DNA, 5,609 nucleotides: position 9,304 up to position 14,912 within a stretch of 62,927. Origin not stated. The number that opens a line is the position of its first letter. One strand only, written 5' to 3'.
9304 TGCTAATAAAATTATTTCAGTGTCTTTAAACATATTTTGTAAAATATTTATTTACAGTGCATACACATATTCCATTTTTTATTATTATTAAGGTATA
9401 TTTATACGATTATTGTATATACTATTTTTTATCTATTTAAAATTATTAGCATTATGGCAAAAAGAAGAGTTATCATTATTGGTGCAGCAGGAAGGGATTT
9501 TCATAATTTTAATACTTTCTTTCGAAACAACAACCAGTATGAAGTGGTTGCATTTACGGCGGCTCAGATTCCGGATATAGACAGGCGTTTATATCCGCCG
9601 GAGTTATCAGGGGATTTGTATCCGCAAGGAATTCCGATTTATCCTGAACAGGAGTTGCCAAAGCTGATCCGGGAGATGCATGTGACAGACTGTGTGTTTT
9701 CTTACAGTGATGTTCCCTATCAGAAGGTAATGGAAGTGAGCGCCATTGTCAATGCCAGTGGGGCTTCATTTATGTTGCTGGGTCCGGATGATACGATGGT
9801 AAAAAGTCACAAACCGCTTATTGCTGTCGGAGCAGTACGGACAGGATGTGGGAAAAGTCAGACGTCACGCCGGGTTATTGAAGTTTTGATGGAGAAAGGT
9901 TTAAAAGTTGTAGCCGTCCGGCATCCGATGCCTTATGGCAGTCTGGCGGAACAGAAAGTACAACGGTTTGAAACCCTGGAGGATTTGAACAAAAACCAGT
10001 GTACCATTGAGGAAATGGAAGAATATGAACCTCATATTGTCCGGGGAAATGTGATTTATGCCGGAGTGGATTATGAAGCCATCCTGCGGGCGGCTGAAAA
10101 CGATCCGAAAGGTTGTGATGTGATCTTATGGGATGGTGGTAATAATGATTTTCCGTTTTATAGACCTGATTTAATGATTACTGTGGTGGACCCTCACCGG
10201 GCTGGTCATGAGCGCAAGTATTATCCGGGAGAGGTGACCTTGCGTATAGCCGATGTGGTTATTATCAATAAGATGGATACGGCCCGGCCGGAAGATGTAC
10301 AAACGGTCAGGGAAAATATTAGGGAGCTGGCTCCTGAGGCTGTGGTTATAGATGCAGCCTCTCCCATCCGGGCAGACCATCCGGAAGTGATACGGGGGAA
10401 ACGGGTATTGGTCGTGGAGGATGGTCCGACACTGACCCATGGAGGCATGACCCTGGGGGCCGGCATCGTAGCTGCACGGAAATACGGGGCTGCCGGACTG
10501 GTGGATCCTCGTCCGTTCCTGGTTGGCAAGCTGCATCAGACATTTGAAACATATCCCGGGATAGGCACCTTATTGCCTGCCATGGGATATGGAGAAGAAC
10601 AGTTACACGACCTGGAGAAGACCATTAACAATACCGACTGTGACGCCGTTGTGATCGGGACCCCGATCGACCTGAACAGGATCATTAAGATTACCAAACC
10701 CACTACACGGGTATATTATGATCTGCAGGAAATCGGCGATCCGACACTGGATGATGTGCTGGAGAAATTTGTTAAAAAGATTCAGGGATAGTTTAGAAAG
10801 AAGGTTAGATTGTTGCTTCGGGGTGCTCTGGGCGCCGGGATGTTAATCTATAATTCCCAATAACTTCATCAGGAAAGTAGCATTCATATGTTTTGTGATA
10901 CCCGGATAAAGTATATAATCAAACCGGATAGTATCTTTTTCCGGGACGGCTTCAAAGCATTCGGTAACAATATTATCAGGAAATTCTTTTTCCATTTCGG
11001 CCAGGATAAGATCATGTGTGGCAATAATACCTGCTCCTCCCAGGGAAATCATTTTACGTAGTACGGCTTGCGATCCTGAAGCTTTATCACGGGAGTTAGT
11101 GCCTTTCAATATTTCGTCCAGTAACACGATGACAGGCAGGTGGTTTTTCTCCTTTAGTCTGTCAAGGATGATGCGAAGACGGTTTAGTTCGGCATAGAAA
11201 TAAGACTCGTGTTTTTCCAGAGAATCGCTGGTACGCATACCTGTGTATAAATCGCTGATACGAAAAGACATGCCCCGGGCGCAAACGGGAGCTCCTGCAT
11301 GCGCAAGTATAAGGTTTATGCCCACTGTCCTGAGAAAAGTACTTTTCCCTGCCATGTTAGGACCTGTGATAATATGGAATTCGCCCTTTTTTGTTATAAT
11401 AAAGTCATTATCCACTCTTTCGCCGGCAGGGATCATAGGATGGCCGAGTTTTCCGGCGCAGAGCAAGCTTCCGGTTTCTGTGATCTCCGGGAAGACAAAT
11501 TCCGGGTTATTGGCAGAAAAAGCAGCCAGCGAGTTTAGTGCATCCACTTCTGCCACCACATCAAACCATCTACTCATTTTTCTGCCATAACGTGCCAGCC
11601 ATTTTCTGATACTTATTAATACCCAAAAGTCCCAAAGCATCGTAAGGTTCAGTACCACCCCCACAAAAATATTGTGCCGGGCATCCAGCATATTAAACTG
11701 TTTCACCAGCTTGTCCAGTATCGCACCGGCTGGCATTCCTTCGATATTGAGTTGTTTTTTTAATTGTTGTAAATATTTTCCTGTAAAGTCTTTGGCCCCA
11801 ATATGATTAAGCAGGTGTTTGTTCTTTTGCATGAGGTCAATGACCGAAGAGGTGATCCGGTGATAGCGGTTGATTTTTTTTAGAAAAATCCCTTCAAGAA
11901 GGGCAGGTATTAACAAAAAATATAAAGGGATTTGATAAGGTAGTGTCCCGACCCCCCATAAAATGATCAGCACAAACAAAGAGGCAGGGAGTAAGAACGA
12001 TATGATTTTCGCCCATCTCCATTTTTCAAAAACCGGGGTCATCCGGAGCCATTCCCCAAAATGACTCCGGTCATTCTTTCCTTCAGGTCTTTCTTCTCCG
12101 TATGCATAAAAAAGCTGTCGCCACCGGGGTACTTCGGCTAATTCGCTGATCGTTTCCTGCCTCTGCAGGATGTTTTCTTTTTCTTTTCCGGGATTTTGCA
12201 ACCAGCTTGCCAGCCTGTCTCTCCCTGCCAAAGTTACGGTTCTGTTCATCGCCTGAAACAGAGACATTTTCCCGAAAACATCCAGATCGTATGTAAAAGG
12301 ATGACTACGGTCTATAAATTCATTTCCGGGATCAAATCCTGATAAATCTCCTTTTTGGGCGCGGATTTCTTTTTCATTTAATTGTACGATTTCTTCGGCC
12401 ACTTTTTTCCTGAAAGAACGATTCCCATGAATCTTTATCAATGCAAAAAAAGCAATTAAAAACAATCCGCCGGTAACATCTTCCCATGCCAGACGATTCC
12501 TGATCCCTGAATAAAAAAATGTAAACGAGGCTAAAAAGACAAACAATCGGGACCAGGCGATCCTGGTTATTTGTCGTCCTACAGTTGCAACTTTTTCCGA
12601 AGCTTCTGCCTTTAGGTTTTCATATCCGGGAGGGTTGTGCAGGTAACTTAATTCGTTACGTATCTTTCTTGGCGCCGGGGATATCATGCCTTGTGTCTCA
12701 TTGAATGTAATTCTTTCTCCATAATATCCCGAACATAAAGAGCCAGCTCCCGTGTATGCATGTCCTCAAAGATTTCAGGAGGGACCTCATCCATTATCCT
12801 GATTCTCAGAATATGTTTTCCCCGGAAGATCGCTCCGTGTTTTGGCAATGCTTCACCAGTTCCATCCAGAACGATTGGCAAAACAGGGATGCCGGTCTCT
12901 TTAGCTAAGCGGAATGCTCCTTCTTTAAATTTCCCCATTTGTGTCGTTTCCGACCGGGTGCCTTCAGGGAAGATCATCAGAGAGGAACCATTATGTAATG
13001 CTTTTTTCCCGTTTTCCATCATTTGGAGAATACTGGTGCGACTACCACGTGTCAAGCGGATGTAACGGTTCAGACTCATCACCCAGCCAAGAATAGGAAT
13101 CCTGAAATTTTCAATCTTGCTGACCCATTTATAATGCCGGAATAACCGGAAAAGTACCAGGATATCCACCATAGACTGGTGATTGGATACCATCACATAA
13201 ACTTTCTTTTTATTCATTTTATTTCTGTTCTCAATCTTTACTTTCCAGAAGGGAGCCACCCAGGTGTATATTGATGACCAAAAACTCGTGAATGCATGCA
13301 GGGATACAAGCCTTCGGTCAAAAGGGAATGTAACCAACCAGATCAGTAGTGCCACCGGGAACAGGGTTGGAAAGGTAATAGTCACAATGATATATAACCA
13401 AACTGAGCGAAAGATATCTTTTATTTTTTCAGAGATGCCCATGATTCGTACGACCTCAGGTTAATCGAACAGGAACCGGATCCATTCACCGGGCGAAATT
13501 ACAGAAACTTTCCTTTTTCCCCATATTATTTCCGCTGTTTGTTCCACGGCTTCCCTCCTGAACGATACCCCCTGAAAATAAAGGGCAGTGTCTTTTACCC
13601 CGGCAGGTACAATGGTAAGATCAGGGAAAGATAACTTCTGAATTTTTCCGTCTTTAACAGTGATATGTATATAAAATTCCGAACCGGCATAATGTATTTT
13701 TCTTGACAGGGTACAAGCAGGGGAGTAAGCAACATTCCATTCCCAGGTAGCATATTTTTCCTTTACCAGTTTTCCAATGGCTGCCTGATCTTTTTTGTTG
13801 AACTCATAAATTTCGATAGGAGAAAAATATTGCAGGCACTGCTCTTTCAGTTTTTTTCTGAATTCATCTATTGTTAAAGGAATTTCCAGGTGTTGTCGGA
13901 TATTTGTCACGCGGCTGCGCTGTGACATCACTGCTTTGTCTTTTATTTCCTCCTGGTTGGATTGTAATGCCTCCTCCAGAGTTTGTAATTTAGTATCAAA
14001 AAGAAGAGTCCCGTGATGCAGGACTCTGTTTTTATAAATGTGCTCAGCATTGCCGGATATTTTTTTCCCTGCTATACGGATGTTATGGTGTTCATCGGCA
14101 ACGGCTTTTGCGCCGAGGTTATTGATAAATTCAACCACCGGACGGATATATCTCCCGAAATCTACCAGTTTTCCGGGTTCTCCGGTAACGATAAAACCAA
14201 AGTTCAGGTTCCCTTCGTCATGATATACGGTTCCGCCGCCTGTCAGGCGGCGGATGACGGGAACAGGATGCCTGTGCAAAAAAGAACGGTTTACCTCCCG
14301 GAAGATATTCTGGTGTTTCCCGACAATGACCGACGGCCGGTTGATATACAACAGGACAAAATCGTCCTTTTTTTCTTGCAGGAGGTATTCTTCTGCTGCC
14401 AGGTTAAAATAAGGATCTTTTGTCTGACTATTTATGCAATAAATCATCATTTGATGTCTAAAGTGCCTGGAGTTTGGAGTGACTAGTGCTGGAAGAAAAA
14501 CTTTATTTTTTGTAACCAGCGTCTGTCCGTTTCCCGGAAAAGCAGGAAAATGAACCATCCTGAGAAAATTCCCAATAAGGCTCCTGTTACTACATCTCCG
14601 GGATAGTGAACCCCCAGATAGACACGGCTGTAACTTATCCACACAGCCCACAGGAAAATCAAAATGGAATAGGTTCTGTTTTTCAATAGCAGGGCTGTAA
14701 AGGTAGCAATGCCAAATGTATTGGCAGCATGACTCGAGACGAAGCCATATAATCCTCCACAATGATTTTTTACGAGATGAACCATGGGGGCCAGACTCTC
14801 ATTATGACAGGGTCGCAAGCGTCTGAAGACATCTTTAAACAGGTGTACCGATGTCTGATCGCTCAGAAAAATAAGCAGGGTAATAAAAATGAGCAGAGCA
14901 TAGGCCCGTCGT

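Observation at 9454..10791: Standalone ArcE-like arginine synthetase candidate in a genome that also encodes ArgG/ArgH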

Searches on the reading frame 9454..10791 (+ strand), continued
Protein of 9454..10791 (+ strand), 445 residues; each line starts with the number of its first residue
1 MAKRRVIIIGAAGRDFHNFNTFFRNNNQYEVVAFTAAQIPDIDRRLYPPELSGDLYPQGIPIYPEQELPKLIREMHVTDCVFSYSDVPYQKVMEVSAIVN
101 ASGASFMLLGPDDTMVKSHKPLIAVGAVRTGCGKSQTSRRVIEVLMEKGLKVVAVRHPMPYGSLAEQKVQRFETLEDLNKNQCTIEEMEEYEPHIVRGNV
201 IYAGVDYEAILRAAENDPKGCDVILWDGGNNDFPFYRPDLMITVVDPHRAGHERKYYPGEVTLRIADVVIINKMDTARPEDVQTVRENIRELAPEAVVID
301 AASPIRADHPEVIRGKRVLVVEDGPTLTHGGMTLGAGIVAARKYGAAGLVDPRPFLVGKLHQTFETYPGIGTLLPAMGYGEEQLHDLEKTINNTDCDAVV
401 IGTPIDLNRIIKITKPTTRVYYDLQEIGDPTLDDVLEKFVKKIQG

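Call 65: search_protein_families(library=ncbifam, proteins=[L016:11460-12368:+, L021:6100-7044:+, L078:12355-13353:+, L016:8063-9871:-, L016:12400-12864:+, L011:11615-12706:+, L034:8804-9775:+], max_evalue=1e-20)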
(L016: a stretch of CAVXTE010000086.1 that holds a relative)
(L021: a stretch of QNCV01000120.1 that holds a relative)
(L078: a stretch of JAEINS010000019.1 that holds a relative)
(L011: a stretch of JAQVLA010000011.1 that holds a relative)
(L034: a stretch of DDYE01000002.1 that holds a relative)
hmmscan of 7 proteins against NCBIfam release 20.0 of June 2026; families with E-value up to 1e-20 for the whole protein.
L016:11460-12368:+ (303 aa): 11 families
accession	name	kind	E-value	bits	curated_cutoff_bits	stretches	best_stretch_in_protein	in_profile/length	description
TIGR00670.1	asp_carb_tr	equivalog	5.6e-116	386.9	236.95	1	4-299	1-303/304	aspartate carbamoyltransferase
NF002032.1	PRK00856.1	equivalog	1.5e-105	352.6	263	1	5-298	2-296/297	aspartate carbamoyltransferase catalytic subunit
NF006046.0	PRK08192.1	equivalog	8.3e-81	271.8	512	1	4-302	7-320/339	aspartate carbamoyltransferase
NF008853.0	PRK11891.1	equivalog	7e-75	252.2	560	1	4-302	89-401/430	aspartate carbamoyltransferase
NF001986.0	PRK00779.1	subfamily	2.5e-47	161.5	306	1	2-300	4-305/307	ornithine carbamoyltransferase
NF010387.0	PRK13814.1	equivalog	2.4e-44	151.5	660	1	6-298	8-302/310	aspartate carbamoyltransferase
TIGR00658.1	orni_carb_tr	equivalog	3.4e-43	148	280.85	1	4-299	1-303/304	ornithine carbamoyltransferase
NF009916.0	PRK13376.1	equivalog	5e-43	147.4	800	1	17-301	25-335/525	bifunctional aspartate carbamoyltransferase catalytic subunit/aspartate carbamoyltransferase regulatory subunit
NF011380.0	PRK14805.1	equivalog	1.1e-30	106.7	421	1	4-300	2-301/302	ornithine carbamoyltransferase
TIGR04384.1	putr_carbamoyl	exception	1.9e-30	106.1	500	1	7-298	3-306/330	putrescine carbamoyltransferase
NF003286.0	PRK04284.1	subfamily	2.5e-25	89.3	515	1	2-272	5-284/332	ornithine carbamoyltransferase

L021:6100-7044:+ (315 aa): 4 families
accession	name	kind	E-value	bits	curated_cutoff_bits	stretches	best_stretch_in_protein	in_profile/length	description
TIGR00746.1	arcC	equivalog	3e-102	341.8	358.25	1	5-314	1-308/309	carbamate kinase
NF009007.0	PRK12352.1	subfamily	1.9e-100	335.8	266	1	6-314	4-314/316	carbamate kinase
NF009008.0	PRK12354.1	subfamily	2.6e-91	306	361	1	6-313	2-298/308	carbamate kinase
NF006926.0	PRK09411.1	equivalog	4.5e-69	232.9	416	1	5-306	2-288/297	carbamate kinase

L078:12355-13353:+ (333 aa): 11 families
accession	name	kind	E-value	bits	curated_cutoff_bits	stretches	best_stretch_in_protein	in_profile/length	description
NF003286.0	PRK04284.1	subfamily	1.5e-174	579.8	515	1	3-332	2-331/332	ornithine carbamoyltransferase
NF002470.0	PRK01713.1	equivalog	2.3e-155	517.1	545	1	1-331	1-333/334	ornithine carbamoyltransferase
NF009213.0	PRK12562.1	subfamily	4e-149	496.5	559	1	5-332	4-333/334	ornithine carbamoyltransferase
TIGR00658.1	orni_carb_tr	equivalog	4.4e-129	430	280.85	1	8-331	1-303/304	ornithine carbamoyltransferase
NF001986.0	PRK00779.1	subfamily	1.1e-95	320.3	306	1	6-284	4-274/307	ornithine carbamoyltransferase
TIGR04384.1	putr_carbamoyl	exception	4.7e-82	275.7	500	1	10-284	2-277/330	putrescine carbamoyltransferase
NF011380.0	PRK14805.1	equivalog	6.5e-74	248.7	421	1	8-332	2-301/302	ornithine carbamoyltransferase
NF011379.0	PRK14804.1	equivalog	4.3e-37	127.9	373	1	13-330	12-308/311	ornithine carbamoyltransferase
NF002032.1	PRK00856.1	equivalog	7.1e-32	110.8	263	1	8-282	1-265/297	aspartate carbamoyltransferase catalytic subunit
NF003384.0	PRK04523.1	equivalog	4.9e-31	108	288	1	8-329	4-331/336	N-acetylornithine carbamoyltransferase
TIGR00670.1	asp_carb_tr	equivalog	6.3e-31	107.6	236.95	1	9-283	2-272/304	aspartate carbamoyltransferase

L016:8063-9871:- (603 aa): 3 families
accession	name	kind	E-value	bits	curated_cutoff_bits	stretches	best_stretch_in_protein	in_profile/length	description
TIGR00456.1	argS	equivalog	4.9e-127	424.7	261.65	1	13-603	5-569/569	arginine--tRNA ligase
NF002446.0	PRK01611.3-3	equivalog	3.3e-94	316.4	399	2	228-603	252-636/636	arginine--tRNA ligase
NF002447.0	PRK01611.3-4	equivalog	6.6e-81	272.5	460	2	330-603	337-613/613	arginine--tRNA ligase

L016:12400-12864:+ (155 aa): 2 families
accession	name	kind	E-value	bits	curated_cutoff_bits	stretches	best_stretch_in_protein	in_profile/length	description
TIGR00240.1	ATCase_reg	equivalog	1e-46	158.4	148.55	1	8-152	2-147/150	aspartate carbamoyltransferase regulatory subunit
NF002063.0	PRK00893.1-3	equivalog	7.3e-30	103.5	171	1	10-150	2-141/142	aspartate carbamoyltransferase regulatory subunit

L011:11615-12706:+ (364 aa): 2 families
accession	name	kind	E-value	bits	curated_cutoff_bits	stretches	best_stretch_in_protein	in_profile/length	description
TIGR01368.1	CPSaseIIsmall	equivalog_domain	9e-138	459.1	307.35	1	9-359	1-360/361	glutamine-hydrolyzing carbamoyl-phosphate synthase small subunit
NF009475.0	PRK12838.1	equivalog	4.8e-116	387.6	221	1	9-362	3-357/359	carbamoyl phosphate synthase small subunit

L034:8804-9775:+ (324 aa): 2 families
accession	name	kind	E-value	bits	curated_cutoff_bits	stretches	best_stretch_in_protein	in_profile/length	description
TIGR02651.1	RNase_Z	equivalog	1.7e-25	89.7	292.95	0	208-298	201-284/302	ribonuclease Z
NF000801.0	PRK00055.1-3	equivalog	9.3e-22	77.5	252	0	147-300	149-287/307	ribonuclease Z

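Call 80: predict_structure(alignment_id=A3)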
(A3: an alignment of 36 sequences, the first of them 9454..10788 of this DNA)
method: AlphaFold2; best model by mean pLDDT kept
length: 445 residues; sequences in the alignment: 36
mean_pLDDT: 91.9   pTM: 0.89
mean pLDDT of the five models: 91.9, 91.7, 91.0, 89.7, 88.7
residues with pLDDT >= 90: 332; 70-90: 108; 50-70: 5; < 50: 0
segments of 3 or more residues with pLDDT < 50: none
pLDDT, mean of each block of 10 residues (from residue 1): 90 89 95 84 87 94 94 98 94 97 97 94 95 91 94 85 84 91 86 89 91 96 88 91 95 94 97 94 98 98 93 97 85 83 95 94 88 85 92 97 89 95 91 96 86
secondary structure, 60 per line:
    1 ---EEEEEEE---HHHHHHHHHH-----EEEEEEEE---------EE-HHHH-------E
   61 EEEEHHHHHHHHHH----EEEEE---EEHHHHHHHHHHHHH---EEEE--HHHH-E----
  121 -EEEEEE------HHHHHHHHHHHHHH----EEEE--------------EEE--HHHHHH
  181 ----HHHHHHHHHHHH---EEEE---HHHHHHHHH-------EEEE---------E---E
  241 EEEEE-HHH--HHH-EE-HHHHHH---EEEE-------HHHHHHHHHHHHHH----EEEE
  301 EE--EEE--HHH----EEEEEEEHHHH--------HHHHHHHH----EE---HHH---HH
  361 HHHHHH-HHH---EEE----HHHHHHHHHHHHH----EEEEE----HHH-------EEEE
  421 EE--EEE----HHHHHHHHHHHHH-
elements in order: E4-10 H14-23 E29-36 H49-52 E60-64 H65-74 E79-83 H89-101 E105-108 H111-114 E122-127 H134-147 E152-155 E170-172 H175-180 H185-196 E200-203 H207-215 E223-226 E240-245 H259-264 E268-271 H279-292 E297-302 E305-307 E317-323 H324-327 H336-343 H359-366 E374-376 H381-393 E398-402 E417-422 E425-427 H432-444

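Call 83: fold_search(model_id=the predicted structure, library=pdb)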
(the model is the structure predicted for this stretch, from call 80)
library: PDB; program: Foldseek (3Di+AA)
matches with E <= 10: 1453; with E <= 0.001: 14
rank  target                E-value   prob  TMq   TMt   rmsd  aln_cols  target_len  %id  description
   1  8oru_AAA              3.3e-17  1.00  0.45  0.44  15.9       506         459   16  cyclic 2,3-diphosphoglycerate synthetase from the hyperthermophilic archaeon Methanothermus fervidus bound to 2,3-di (released 2023-12-06)
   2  8ork                  1.8e-16  1.00  0.41  0.40  17.0       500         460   17  cyclic 2,3-diphosphoglycerate synthetase from the hyperthermophilic archaeon Methanothermus fervidus (released 2023-12-06)
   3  4ehx                  7.9e-08  1.00  0.41  0.55   8.4       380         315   12  Crystal structure of LpxK from Aquifex aeolicus at 1.9 angstrom resolution (released 2012-08-29)
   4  4ehy                  8.3e-08  1.00  0.45  0.62   7.5       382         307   11  Crystal structure of LpxK from Aquifex aeolicus in complex with ADP/Mg2+ at 2.2 angstrom resolution (released 2012-08-29)
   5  4lkv_B                8.3e-08  1.00  0.42  0.57   7.9       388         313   12  Determinants of lipid substrate and membrane binding for the tetraacyldisaccharide-1-phosphate 4 -kinase LpxK (released 2014-07-09)
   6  4itn                  3.9e-07  1.00  0.45  0.61   6.8       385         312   11  Crystal structure of "compact P-loop" LpxK from Aquifex aeolicus in complex with chloride at 2.2 angstrom resolution (released 2013-04-03)
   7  4ehw                  8.8e-07  1.00  0.43  0.59   8.0       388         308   11  Crystal structure of LpxK from Aquifex aeolicus at 2.3 angstrom resolution (released 2012-08-29)
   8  2g0t_B                1.8e-05  1.00  0.22  0.28  15.9       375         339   12  Crystal structure of a putative nucleotide binding protein (tm0796) from Thermotoga maritima at 2.67 A resolution (released 2006-02-28)
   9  2g0t_A                2.6e-05  1.00  0.21  0.27  17.3       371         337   12  Crystal structure of a putative nucleotide binding protein (tm0796) from Thermotoga maritima at 2.67 A resolution (released 2006-02-28)
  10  2obn_B                8.8e-05  1.00  0.24  0.30  16.4       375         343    9  Crystal structure of a duf1611 family protein (ava_3511) from anabaena variabilis atcc 29413 at 2.30 A resolution (released 2007-01-16)
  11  2obn_A                2.3e-04  1.00  0.24  0.30  16.8       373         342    9  Crystal structure of a duf1611 family protein (ava_3511) from anabaena variabilis atcc 29413 at 2.30 A resolution (released 2007-01-16)
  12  2obn_C                4.6e-04  0.99  0.24  0.30  16.6       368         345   10  Crystal structure of a duf1611 family protein (ava_3511) from anabaena variabilis atcc 29413 at 2.30 A resolution (released 2007-01-16)
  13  2obn_D                9.3e-04  0.98  0.22  0.28  16.9       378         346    9  Crystal structure of a duf1611 family protein (ava_3511) from anabaena variabilis atcc 29413 at 2.30 A resolution (released 2007-01-16)
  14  2hf8_A                9.8e-04  1.00  0.26  0.50   5.8       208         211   15  Crystal structure of HypB from Methanocaldococcus jannaschii in the triphosphate form, in complex with zinc (released 2006-07-04)
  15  9kao_A                1.0e-03  0.99  0.28  0.25  10.0       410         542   14  CTP synthetase of pseudomonas aeruginosa PAO1 (released 2025-11-12)
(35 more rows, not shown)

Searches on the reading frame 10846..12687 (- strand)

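Call 15: search_protein_families(library=pfam, proteins=[window:10846-12687:-], max_evalue=0.00001)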
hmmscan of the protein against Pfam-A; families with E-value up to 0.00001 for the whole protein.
window:10846-12687:- (614 aa): 2 families
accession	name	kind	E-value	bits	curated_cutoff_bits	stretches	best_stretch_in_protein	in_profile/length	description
PF00488.27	MutS_V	-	3.7e-25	89.4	30.2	1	439-599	2-159/188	MutS domain V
PF05192.23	MutS_III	-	3.6e-10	40.9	34.1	1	140-186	18-64/194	MutS domain III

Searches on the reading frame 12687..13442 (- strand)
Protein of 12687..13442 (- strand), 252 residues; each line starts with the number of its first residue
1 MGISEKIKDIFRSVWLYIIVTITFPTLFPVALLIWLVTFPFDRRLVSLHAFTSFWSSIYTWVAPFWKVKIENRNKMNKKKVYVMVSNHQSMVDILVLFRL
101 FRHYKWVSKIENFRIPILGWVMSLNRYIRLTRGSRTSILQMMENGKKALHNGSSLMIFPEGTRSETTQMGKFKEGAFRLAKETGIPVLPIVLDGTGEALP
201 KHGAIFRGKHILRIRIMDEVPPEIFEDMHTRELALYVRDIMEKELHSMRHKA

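Call 15: search_protein_families(library=pfam, proteins=[window:12687-13442:-], max_evalue=0.00001)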
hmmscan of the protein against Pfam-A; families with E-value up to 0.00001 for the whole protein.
window:12687-13442:- (252 aa): 1 family
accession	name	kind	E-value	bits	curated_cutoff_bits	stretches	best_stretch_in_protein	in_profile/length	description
PF01553.26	Acyltransferase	-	5.7e-30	104.3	23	1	67-192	1-131/132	Acyltransferase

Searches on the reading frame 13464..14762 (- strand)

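Call 15: search_protein_families(library=pfam, proteins=[window:13464-14762:-], max_evalue=0.00001)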
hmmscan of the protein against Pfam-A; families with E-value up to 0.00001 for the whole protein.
window:13464-14762:- (433 aa): 1 family
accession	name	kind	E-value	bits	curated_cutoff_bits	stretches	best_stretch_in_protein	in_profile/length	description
PF21948.1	LplA-B_cat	-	1e-57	195.8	27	1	116-308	1-198/200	Lipoyl protein ligase A/B catalytic domain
